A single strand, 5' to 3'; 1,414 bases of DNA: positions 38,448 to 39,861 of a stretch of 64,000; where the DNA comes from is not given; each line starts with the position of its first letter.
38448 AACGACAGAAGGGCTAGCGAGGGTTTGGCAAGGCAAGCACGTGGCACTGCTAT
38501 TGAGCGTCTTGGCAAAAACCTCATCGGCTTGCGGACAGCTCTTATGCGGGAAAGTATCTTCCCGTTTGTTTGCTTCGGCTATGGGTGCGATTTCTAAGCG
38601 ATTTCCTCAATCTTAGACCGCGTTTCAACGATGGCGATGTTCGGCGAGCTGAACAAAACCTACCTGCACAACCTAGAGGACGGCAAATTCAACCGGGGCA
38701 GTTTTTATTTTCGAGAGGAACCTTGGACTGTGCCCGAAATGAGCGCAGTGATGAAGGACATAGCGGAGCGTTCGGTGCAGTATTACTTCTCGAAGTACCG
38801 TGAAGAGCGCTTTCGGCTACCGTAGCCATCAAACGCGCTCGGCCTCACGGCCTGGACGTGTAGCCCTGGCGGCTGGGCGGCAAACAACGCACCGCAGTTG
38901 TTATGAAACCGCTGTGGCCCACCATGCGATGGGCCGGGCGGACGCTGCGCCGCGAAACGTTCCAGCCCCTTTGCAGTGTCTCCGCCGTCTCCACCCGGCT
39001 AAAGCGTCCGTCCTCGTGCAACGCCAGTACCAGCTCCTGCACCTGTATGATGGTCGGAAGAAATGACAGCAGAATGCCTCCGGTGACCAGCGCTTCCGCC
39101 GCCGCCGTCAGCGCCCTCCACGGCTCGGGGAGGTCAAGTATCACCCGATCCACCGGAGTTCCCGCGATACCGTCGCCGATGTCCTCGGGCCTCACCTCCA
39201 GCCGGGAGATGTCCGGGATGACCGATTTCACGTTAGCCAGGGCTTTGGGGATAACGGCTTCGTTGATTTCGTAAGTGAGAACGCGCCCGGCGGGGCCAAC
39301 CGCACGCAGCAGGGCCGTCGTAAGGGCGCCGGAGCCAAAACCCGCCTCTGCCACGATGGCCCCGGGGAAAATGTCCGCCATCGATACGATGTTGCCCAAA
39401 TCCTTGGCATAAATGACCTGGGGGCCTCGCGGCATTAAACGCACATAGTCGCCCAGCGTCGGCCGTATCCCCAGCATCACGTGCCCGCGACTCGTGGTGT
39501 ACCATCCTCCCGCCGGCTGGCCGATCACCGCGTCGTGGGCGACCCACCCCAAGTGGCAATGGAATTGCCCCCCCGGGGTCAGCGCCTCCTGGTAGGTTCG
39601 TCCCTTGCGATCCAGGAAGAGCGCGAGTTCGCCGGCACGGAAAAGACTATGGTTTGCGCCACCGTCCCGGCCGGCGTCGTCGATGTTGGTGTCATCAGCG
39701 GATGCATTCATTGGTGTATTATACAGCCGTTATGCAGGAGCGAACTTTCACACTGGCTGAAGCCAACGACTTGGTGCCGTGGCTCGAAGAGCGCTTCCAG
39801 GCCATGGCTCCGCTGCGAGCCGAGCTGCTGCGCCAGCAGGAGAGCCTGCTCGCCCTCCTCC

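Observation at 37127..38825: EcoRI-family R-M pair whose endonuclease is knocked out by a single in-frame TAA while the methylase is intact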

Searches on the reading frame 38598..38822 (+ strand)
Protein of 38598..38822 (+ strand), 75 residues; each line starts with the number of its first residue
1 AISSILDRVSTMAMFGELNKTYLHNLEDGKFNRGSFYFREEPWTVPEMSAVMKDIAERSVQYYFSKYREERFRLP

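Call 4: search_protein_families(library=pfam, proteins=[window:38598-38822:+], max_evalue=1)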
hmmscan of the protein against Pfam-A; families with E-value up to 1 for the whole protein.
window:38598-38822:+ (75 aa): 1 family
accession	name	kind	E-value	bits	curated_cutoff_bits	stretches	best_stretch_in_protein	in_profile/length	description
PF06056.18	Terminase_5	-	0.18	12.2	20.3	1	43-71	14-41/58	Putative ATPase subunit of terminase (gpP-like)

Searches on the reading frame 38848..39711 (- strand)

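Call 10: search_protein_families(library=ncbifam, proteins=[window:38848-39711:-], max_evalue=0.01)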
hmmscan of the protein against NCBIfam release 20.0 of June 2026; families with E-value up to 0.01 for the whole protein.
window:38848-39711:- (288 aa): 7 families
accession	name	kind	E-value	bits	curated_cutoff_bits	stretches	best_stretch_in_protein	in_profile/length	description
NF047649.1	MTase_UXPK_star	exception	4.4e-05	22.7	460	1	104-163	65-124/283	methyltransferase/UXPK-star double selenoprotein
TIGR04364.1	methyltran_FxLD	equivalog_domain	0.00028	20.1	320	1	111-193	77-157/394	methyltransferase, FxLD system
NF000337.1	erm_SHROVE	exception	0.00083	18.7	320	1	106-157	18-66/248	ErmE/ErmH/ErmO/ErmR family 23S rRNA (adenine(2058)-N(6))-methyltransferase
TIGR00755.1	ksgA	equivalog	0.0023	17.3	171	1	106-163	19-73/256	16S rRNA (adenine(1518)-N(6)/adenine(1519)-N(6))-dimethyltransferase RsmA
NF000499.2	Erm23S_rRNA_broad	equivalog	0.0036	16.7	212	1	105-158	12-62/244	23S ribosomal RNA methyltransferase Erm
NF041537.1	ArsM_AhpD_UU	exception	0.0078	15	510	1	105-164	65-124/345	arsenite methyltransferase/AhpD domain selenoprotein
NF000468.1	Erm37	exception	0.0093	16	350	0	107-150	23-63/179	23S rRNA (adenine(2058)-N(6))-methyltransferase Erm(37)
